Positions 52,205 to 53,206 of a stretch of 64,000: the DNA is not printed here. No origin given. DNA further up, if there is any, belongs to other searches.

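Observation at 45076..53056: Compact six-gene group-4-hydrogenase-like membrane complex with a cysteine-less catalytic subunit (Ehr-type), headed by a translationally coupled HTH-EIIA regulator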

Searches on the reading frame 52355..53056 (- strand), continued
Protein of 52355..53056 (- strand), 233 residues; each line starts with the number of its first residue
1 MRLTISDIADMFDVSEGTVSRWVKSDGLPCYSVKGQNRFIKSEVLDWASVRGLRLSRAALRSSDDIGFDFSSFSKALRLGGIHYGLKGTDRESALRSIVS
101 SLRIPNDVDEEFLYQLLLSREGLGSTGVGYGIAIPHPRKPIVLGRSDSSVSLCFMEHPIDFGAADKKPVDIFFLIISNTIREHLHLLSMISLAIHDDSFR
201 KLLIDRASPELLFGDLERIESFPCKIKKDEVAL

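Call 34: search_solved_structures(query=window:52355-53056:-, show_alignments=3, max_evalue=0.01)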
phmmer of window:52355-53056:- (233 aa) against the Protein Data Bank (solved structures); distinct sequences matched with E-value up to 0.01: 17.
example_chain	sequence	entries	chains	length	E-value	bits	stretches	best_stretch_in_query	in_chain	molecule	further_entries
1a6j_A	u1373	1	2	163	4.2e-13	52.5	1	107-214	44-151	NITROGEN REGULATORY IIA PROTEIN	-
2a0j_A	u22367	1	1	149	5.5e-12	48.9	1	110-210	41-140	PTS system, nitrogen regulatory IIA protein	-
3urr_A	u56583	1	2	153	2.2e-10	43.6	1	73-203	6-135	PTS IIA-like nitrogen-regulatory protein PtsN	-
4gqx_A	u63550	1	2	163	1.2e-09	41.2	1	77-203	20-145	PTS IIA-like nitrogen-regulatory protein PtsN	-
9pv5_C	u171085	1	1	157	1.1e-07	34.7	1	91-220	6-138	10E8-GT10.2 immunogen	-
9bdh_C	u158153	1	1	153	1.5e-07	34.4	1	91-220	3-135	GT10.2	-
8sx3_C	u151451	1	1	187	1.9e-07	34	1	91-220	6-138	10E8-GT10.2 immunogen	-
8u03_C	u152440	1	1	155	2.8e-07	33.5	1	91-219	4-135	10E8-GT10.1 epitope scaffold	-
8u08_C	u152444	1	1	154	4.5e-07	32.8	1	91-219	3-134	10E8-GT11 epitope scaffold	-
8tzn_C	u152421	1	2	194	9.5e-07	31.7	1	90-219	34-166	10E8-GT10.2 MPER scaffold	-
9bdi_A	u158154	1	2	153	9.6e-07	31.7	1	91-219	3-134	GT10.2 glycan KO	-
9pv4_C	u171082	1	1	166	5.5e-06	29.2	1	90-220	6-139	10E8-GT12 immunogen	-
9pv3_D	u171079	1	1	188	7.9e-06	28.7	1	91-220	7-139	10E8-GT12 immunogen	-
1a3a_A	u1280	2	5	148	6.7e-05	25.7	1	81-205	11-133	MANNITOL-SPECIFIC EII | PTS SYSTEM, MANNITOL-SPECIFIC IIABC COMPONENT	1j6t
2few_A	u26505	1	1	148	0.00076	22.2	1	81-205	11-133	PTS system mannitol-specific EIICBA component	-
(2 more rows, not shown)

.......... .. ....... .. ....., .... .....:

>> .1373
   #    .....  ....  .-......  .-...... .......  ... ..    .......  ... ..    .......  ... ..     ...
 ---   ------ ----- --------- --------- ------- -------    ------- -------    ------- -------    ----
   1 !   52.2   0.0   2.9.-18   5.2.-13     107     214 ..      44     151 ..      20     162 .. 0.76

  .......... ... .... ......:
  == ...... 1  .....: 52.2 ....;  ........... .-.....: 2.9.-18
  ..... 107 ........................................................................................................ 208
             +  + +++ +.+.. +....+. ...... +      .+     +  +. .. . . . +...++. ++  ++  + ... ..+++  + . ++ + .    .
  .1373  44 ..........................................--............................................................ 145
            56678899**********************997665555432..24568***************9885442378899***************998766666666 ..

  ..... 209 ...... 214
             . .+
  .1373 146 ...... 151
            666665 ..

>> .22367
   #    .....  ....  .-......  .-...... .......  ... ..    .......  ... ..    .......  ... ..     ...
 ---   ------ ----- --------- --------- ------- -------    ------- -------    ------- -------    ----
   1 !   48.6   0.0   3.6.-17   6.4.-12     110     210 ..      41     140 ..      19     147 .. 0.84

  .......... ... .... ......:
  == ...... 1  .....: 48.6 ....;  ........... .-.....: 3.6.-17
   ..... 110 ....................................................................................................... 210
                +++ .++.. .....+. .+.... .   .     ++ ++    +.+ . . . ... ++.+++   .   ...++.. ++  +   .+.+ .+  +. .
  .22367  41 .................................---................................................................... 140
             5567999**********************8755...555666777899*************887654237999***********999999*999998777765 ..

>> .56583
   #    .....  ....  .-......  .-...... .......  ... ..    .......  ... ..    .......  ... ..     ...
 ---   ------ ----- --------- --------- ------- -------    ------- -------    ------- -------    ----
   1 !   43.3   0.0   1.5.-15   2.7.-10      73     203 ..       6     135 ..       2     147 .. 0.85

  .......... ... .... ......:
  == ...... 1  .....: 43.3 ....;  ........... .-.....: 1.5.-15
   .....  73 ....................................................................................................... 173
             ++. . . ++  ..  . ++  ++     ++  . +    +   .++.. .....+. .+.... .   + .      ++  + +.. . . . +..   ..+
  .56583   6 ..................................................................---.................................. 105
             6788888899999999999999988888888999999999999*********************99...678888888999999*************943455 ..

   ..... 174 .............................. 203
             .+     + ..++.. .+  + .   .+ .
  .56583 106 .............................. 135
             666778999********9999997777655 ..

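Call 58: search_protein_representatives(protein=window:52355-53056:-)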
Query: 233 residues. Proteins with E-value up to 0.001 (for the whole library): 6734; up to 1e-10: 1147; up to 1e-30: 222. The best 150 are listed.
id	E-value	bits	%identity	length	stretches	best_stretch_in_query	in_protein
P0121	1.8e-148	508.4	100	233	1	1-233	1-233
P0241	2.6e-58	213.5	45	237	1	1-227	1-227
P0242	2.4e-56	207.1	46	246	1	1-212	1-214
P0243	1.5e-54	201.2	45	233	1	1-221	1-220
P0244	2.0e-53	197.5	45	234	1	1-222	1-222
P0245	2.3e-52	194.0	45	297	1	2-221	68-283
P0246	6.6e-52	192.6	42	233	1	1-220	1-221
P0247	3.1e-51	190.4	40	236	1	1-220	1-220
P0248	3.1e-51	190.4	41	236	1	1-220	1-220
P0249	6.0e-51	189.4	43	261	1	1-221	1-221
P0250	1.5e-50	188.1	42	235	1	1-219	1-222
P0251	6.9e-50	186.0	40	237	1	1-221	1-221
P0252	4.8e-49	183.2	42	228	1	5-217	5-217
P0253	1.5e-48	181.6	42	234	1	1-204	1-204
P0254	1.6e-48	181.5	43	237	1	1-221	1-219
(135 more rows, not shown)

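Call 69: find_encoding_contigs(protein=P0122, flank=9000, max_places=2)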
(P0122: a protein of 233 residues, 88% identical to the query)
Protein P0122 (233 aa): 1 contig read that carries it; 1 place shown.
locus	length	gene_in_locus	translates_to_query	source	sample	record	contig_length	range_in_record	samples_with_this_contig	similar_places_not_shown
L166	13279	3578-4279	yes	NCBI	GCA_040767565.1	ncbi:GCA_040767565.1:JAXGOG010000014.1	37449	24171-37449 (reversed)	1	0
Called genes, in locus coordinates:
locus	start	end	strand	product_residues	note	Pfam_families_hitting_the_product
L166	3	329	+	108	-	?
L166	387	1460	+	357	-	PF00478:IMPDH, PF03060:NMO (faint), PF00571:CBS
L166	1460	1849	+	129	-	PF00478:IMPDH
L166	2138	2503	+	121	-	PF00117:GATase (weak)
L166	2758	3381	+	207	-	PF00958:GMP_synt_C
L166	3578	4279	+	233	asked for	PF12728:HTH_17, PF00359:PTS_EIIA_2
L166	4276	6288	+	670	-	PF00361:Proton_antipo_M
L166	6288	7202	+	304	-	PF00146:NADHdh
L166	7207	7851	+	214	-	PF00420:Oxidored_q2 (weak)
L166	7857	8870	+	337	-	PF00361:Proton_antipo_M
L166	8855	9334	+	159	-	PF00361:Proton_antipo_M (weak)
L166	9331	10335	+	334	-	-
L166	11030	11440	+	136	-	PF01058:Oxidored_q6 (weak)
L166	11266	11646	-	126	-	-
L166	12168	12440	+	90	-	-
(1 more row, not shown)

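Call 85: predict_structure(alignment_id=A4)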
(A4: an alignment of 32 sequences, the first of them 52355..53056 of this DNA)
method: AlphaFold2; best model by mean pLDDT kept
length: 233 residues; sequences in the alignment: 32
mean_pLDDT: 84.9   pTM: 0.74
mean pLDDT of the five models: 84.9, 83.7, 83.0, 83.0, 82.9
residues with pLDDT >= 90: 109; 70-90: 96; 50-70: 14; < 50: 14
segments of 3 or more residues with pLDDT < 50: 63-67, 225-233
pLDDT, mean of each block of 10 residues (from residue 1): 84 92 90 85 85 76 54 92 96 94 84 89 83 82 81 96 87 90 90 94 96 95 53 39
secondary structure, 60 per line:
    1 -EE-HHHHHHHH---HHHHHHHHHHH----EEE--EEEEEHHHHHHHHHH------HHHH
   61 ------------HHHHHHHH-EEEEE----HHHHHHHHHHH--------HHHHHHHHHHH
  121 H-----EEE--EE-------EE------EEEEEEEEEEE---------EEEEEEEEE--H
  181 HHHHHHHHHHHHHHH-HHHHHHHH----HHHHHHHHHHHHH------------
elements in order: H5-12 H16-26 E31-33 E36-40 H41-50 H57-60 H73-80 E82-86 H91-101 H110-121 E127-129 E149-159 E169-177 H180-195 H197-204 H209-221

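Call 87: fold_search(model_id=the predicted structure, library=pdb)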
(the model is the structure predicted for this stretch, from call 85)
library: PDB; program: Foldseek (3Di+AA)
matches with E <= 10: 323; with E <= 0.001: 51
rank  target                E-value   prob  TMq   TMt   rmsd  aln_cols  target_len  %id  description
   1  3urr_B                6.5e-10  1.00  0.52  0.78   3.3       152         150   26  Structure of PTS IIA-like nitrogen-regulatory protein PtsN (BTH_I0484) (ptsN) (released 2011-12-21)
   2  3urr_A                1.3e-09  1.00  0.54  0.80   2.7       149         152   26  Structure of PTS IIA-like nitrogen-regulatory protein PtsN (BTH_I0484) (ptsN) (released 2011-12-21)
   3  4gqx_A                4.6e-08  1.00  0.53  0.79   2.5       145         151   26  Crystal structure of EIIA(NTR) from Burkholderia pseudomallei (released 2013-03-20)
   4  1a6j_B                6.8e-08  1.00  0.46  0.65   3.4       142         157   27  NITROGEN REGULATORY BACTERIAL PROTEIN IIA-NITROGEN (released 1998-07-15)
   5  1a6j_A                8.7e-08  1.00  0.49  0.72   4.0       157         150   26  NITROGEN REGULATORY BACTERIAL PROTEIN IIA-NITROGEN (released 1998-07-15)
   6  2a0j                  1.3e-07  1.00  0.53  0.81   2.6       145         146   27  Crystal Structure of Nitrogen Regulatory Protein IIA-Ntr from Neisseria meningitidis (released 2005-09-20)
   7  3oxp_A                7.9e-06  1.00  0.49  0.73   3.8       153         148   18  Structure of phosphotransferase enzyme II, A component from Yersinia pestis CO92 at 1.2 A resolution (released 2010-10-13)
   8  2oqt_B                3.2e-05  1.00  0.49  0.72   4.0       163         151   18  Structural Genomics, the crystal structure of a putative PTS IIA domain from Streptococcus pyogenes M1 GAS (released 2007-03-06)
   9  3bjv                  3.2e-05  1.00  0.49  0.70   4.0       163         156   19  The Crystal Structure of a putative PTS IIA(PtxA) from Streptococcus mutans (released 2008-01-29)
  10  5t85_G                4.3e-05  1.00  0.45  0.65   4.1       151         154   20  Crystal structure of 10E8 Fab in complex with the MPER epitope scaffold T117v2 and phosphatidylglycerol (06:0 PG) (released 2017-03-08)
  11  1xiz_B                4.3e-05  1.00  0.47  0.66   4.1       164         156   19  Structural Genomics, The crystal structure of domain IIA of putative phosphotransferase system specific for mannitol/f (released 2004-11-09)
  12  2oqt_A                5.9e-05  1.00  0.50  0.73   3.7       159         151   19  Structural Genomics, the crystal structure of a putative PTS IIA domain from Streptococcus pyogenes M1 GAS (released 2007-03-06)
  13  1a3a_C                7.1e-05  1.00  0.40  0.60   3.8       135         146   25  CRYSTAL STRUCTURE OF IIA MANNITOL FROM ESCHERICHIA COLI (released 1998-08-12)
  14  6mtq_T                7.1e-05  1.00  0.40  0.56   5.8       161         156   22  Crystal structure of VRC42.N1 Fab in complex with T117-F MPER scaffold (released 2019-03-27)
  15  9a2w_MODEL_1_A        1.0e-04  1.00  0.41  0.16  11.1       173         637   21  Model of E. coli MtlA by in-cell photo-crosslinking MS and deep learning (released 2023-02-24)
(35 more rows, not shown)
